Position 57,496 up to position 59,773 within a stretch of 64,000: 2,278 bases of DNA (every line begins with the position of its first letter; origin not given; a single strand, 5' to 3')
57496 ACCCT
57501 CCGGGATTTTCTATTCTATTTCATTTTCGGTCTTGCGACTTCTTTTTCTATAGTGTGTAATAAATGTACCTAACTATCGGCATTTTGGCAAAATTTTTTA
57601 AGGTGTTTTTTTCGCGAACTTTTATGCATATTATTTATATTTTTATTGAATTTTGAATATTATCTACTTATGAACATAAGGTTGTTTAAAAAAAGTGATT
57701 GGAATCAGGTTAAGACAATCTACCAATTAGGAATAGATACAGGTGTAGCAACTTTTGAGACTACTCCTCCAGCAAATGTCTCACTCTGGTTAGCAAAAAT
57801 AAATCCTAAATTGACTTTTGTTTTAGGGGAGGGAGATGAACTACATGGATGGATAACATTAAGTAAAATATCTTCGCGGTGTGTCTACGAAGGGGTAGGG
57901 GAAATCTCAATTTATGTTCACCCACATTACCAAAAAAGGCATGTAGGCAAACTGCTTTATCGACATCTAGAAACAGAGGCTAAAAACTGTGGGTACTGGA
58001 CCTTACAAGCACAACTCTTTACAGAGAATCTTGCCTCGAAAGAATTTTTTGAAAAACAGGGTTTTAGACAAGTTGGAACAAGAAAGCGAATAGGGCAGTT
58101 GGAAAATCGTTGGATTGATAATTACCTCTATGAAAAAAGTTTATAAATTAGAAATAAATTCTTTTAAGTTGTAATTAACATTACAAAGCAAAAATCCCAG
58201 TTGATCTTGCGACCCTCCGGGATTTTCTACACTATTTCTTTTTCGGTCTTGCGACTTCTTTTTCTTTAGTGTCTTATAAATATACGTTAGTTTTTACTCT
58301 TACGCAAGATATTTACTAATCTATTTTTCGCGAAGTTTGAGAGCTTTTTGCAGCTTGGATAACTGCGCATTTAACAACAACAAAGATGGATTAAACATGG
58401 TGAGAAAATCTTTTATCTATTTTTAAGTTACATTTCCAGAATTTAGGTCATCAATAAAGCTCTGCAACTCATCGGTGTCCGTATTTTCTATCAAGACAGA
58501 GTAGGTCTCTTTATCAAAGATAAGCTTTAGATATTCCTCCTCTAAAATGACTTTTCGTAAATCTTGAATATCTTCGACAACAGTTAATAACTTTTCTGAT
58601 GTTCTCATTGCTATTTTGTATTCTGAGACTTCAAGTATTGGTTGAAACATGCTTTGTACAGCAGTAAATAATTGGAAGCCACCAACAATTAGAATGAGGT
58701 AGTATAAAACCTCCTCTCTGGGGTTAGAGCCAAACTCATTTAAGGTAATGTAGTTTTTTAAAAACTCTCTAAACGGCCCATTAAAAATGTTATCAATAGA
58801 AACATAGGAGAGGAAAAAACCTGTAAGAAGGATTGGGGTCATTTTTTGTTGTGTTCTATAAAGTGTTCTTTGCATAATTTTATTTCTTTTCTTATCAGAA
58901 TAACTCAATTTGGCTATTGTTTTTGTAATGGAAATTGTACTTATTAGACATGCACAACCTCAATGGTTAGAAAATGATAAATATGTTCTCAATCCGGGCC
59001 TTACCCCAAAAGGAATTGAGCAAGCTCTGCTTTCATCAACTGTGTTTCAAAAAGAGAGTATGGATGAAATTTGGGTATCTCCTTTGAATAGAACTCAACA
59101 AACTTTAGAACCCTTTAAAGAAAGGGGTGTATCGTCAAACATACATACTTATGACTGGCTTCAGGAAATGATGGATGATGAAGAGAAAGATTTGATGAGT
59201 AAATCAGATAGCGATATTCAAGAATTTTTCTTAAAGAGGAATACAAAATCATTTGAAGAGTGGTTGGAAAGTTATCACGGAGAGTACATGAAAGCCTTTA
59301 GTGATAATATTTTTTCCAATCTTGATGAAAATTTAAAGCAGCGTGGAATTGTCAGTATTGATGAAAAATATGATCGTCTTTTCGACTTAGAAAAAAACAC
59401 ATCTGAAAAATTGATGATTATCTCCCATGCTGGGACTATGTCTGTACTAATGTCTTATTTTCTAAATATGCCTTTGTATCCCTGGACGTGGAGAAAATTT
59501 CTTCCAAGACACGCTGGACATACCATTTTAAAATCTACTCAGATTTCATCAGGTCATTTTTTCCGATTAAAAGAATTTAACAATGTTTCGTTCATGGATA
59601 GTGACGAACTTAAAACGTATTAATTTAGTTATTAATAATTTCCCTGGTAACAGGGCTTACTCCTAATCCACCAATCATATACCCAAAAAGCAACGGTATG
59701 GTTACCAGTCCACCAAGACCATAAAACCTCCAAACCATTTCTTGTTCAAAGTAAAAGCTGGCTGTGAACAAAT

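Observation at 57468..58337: GNAT acetyltransferase gene flanked by ~150-bp direct repeats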

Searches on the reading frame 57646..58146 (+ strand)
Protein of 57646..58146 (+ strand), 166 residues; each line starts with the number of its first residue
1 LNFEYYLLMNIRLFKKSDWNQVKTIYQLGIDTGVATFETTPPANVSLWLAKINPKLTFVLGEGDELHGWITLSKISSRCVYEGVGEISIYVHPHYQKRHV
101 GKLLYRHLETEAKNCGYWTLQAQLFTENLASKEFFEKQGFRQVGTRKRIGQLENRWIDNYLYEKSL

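Call 12: search_protein_families(library=pfam, proteins=[window:57646-58146:+])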
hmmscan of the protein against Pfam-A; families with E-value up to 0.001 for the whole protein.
window:57646-58146:+ (166 aa): 5 families
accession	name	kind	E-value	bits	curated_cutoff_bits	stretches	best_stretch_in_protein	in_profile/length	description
PF00583.31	Acetyltransf_1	-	2.2e-15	57.4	20.7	1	34-140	13-116/116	Acetyltransferase (GNAT) family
PF13420.13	Acetyltransf_4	-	1.1e-13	51.9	24.3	1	11-159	1-153/155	Acetyltransferase (GNAT) domain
PF13508.13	Acetyltransf_7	-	1.2e-10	42.1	27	1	57-141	5-83/84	Acetyltransferase (GNAT) domain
PF13673.13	Acetyltransf_10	-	1.4e-07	31.9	23.6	1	55-146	31-113/128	Acetyltransferase (GNAT) domain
PF13302.13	Acetyltransf_3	-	9.7e-05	23.5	25.4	1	12-141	5-138/138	Acetyltransferase (GNAT) domain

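Call 15: find_encoding_contigs(protein=window:57646-58146:+, flank=5000, max_places=10)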
Protein window:57646-58146:+ (166 aa): no gene with exactly this product is on record in the collection.

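Call 16: find_encoding_contigs(protein=window:57670-58146:+, flank=6000, max_places=10)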
Protein window:57670-58146:+ (158 aa): 22 contigs read that carry it; 10 places shown.
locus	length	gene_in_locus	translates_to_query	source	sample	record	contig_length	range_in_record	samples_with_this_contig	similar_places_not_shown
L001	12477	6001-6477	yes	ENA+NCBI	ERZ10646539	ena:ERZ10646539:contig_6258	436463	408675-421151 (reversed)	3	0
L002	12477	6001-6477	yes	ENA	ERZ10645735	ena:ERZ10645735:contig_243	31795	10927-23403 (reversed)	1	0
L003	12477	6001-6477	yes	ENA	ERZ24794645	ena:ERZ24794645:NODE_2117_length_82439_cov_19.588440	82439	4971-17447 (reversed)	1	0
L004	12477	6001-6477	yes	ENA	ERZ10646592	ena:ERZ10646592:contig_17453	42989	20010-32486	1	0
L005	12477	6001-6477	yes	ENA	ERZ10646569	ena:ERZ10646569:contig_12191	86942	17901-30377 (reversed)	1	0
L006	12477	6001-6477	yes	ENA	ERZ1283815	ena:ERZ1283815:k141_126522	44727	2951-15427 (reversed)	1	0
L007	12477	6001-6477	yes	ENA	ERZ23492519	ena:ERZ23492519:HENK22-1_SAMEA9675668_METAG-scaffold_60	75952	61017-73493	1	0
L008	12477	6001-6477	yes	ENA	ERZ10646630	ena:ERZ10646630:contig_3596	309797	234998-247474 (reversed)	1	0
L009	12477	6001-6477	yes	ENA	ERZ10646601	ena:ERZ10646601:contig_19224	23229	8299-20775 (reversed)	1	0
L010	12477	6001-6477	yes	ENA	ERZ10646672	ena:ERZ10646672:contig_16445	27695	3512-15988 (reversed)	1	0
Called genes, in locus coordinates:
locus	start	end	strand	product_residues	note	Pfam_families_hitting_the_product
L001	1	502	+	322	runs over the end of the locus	PF10340:Say1_Mug180, PF20434:BD-FAE, PF07859:Abhydrolase_3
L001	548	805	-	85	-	-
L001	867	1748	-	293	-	PF00106:adh_short, PF08659:KR (weak), PF13561:adh_short_C2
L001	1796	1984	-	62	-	-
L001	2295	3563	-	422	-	PF00278:Orn_DAP_Arg_deC, PF02784:Orn_Arg_deC_N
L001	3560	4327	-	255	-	PF01261:AP_endonuc_2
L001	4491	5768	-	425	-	PF00067:p450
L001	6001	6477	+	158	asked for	PF13420:Acetyltransf_4, PF00583:Acetyltransf_1, PF13673:Acetyltransf_10, PF13508:Acetyltransf_7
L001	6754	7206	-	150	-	-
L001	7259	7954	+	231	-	PF00300:His_Phos_1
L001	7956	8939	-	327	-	-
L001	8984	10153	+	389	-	PF00324:AA_permease, PF13520:AA_permease_2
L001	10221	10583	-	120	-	-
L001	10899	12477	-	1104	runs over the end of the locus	PF01619:Pro_dh, PF00171:Aldedh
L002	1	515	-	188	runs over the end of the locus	PF01545:Cation_efflux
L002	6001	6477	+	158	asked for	PF13420:Acetyltransf_4, PF00583:Acetyltransf_1, PF13673:Acetyltransf_10, PF13508:Acetyltransf_7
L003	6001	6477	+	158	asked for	PF13420:Acetyltransf_4, PF00583:Acetyltransf_1, PF13673:Acetyltransf_10, PF13508:Acetyltransf_7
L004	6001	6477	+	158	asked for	PF13420:Acetyltransf_4, PF00583:Acetyltransf_1, PF13673:Acetyltransf_10, PF13508:Acetyltransf_7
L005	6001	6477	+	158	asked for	PF13420:Acetyltransf_4, PF00583:Acetyltransf_1, PF13673:Acetyltransf_10, PF13508:Acetyltransf_7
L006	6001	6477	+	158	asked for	PF13420:Acetyltransf_4, PF00583:Acetyltransf_1, PF13673:Acetyltransf_10, PF13508:Acetyltransf_7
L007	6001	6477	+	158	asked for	PF13420:Acetyltransf_4, PF00583:Acetyltransf_1, PF13673:Acetyltransf_10, PF13508:Acetyltransf_7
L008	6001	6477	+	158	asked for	PF13420:Acetyltransf_4, PF00583:Acetyltransf_1, PF13673:Acetyltransf_10, PF13508:Acetyltransf_7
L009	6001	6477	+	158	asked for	PF13420:Acetyltransf_4, PF00583:Acetyltransf_1, PF13673:Acetyltransf_10, PF13508:Acetyltransf_7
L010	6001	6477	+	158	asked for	PF13420:Acetyltransf_4, PF00583:Acetyltransf_1, PF13673:Acetyltransf_10, PF13508:Acetyltransf_7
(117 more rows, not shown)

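Call 71: search_protein_families(library=ncbifam, proteins=[window:57670-58146:+], max_evalue=0.001)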
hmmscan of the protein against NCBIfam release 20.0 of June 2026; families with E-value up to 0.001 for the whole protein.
window:57670-58146:+ (158 aa): 15 families
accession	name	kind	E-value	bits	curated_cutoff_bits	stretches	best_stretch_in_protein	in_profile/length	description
NF040503.1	resist_ArsN1a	equivalog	1.6e-35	122.2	170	1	3-156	1-157/159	arsinothricin resistance N-acetyltransferase ArsN1 family A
NF040504.1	resist_ArsN1b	equivalog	3.5e-17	62.6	210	1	3-155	1-156/159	arsinothricin resistance N-acetyltransferase ArsN1 family B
TIGR01575.1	rimI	equivalog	6.9e-09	36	86.4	1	33-140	17-120/132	ribosomal protein S18-alanine N-acetyltransferase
NF040502.1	PPT_acetyltrans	equivalog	6.7e-08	32.4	300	1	2-154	9-164/183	phosphinothricin N-acetyltransferase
NF040501.1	resist_ArsN2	equivalog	7.1e-06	25.7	125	1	80-136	53-105/133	arsenic resistance N-acetyltransferase ArsN2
NF007025.1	PRK09491.1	equivalog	2.8e-05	24.1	173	1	79-140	66-127/145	ribosomal protein S18-alanine N-acetyltransferase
TIGR01890.1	N-Ac-Glu-synth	equivalog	7e-05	21.9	202.85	1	74-137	345-405/429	amino-acid N-acetyltransferase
NF033078.2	AAC_6p_Ia_fam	equivalog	0.0001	22.2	265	1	44-108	48-108/181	AAC(6')-Ia family aminoglycoside 6'-N-acetyltransferase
NF002959.0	PRK03624.1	equivalog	0.00012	21.8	124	1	2-134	8-131/147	GNAT family acetyltransferase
NF005840.0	PRK07757.1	equivalog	0.00018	21.4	154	1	73-136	63-122/153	N-acetyltransferase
TIGR03585.1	PseH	equivalog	0.00022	21.4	93.1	1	49-141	53-142/156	UDP-4-amino-4,6-dideoxy-N-acetyl-beta-L-altrosamine N-acetyltransferase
NF043067.1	AAC_6p_group_E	equivalog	0.00031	20.6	140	1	80-135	75-130/140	aminoglycoside 6'-N-acetyltransferase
NF003641.0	PRK05279.1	equivalog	0.00034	19.6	344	1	75-137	358-417/441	amino-acid N-acetyltransferase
NF007853.0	PRK10562.1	equivalog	0.00061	20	125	1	80-139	73-127/146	N-acetyltransferase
NF058543.1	ActPatMycb56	equivalog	0.00068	18.6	460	1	76-131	218-273/317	acetyltransferase Pat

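Call 72: search_solved_structures(query=window:57670-58146:+, max_evalue=0.00001)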
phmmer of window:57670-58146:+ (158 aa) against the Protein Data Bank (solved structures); distinct sequences matched with E-value up to 0.00001: 10.
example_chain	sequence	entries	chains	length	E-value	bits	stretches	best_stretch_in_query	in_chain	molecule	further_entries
4mbu_A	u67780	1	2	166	7.1e-11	45.5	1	3-156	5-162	Similar to N-acetyltransferase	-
1vhs_A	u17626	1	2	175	9.3e-10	41.9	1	2-150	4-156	similar to phosphinothricin acetyltransferase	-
5dwm_A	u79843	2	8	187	2.3e-09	40.6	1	3-155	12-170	Phosphinothricin N-acetyltransferase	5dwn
2ae6_A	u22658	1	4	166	5.2e-09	39.4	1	2-154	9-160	acetyltransferase, GNAT family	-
9igk_A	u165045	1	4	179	7.2e-09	39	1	5-158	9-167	Phosphinothricin N-acetyltransferase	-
9igl_A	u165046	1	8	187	8.4e-09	38.8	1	5-158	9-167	Phosphinothricin N-acetyltransferase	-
4jxq_A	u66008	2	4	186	1.1e-08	38.4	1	9-155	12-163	Acetyltransferase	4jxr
3dr6_A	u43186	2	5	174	1.7e-07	34.5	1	58-151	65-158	yncA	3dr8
5t7d_A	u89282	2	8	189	6.1e-07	32.7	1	3-150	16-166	Phosphinothricin N-acetyltransferase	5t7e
4j3g_A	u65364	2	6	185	1.2e-06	31.8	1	72-156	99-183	GCN5-related N-acetyltransferase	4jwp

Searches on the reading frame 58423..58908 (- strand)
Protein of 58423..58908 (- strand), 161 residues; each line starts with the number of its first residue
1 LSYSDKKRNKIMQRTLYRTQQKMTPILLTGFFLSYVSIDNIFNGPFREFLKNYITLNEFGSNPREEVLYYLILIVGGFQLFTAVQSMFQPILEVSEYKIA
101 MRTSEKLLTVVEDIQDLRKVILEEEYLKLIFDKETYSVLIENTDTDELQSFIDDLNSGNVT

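Call 12: search_protein_families(library=pfam, proteins=[window:58423-58908:-])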
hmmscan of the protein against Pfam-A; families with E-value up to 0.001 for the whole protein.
window:58423-58908:- (161 aa): 0 families

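Call 71: search_protein_families(library=ncbifam, proteins=[window:58423-58908:-], max_evalue=0.001)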
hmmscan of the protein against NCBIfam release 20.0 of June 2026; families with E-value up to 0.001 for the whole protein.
window:58423-58908:- (161 aa): 0 families

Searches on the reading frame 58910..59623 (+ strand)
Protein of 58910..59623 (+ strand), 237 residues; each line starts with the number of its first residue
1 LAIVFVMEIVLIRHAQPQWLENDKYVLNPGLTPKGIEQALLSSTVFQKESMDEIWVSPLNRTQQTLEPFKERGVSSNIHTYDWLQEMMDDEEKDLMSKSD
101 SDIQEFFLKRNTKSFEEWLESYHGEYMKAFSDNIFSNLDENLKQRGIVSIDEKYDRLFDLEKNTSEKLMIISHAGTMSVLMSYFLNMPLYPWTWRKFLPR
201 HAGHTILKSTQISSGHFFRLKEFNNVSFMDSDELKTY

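Call 12: search_protein_families(library=pfam, proteins=[window:58910-59623:+])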
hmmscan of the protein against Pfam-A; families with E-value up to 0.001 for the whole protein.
window:58910-59623:+ (237 aa): 1 family
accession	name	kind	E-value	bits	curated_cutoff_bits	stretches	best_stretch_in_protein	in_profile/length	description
PF00300.27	His_Phos_1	-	3.4e-19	69.7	21.7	1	9-208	1-180/194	Histidine phosphatase superfamily (branch 1)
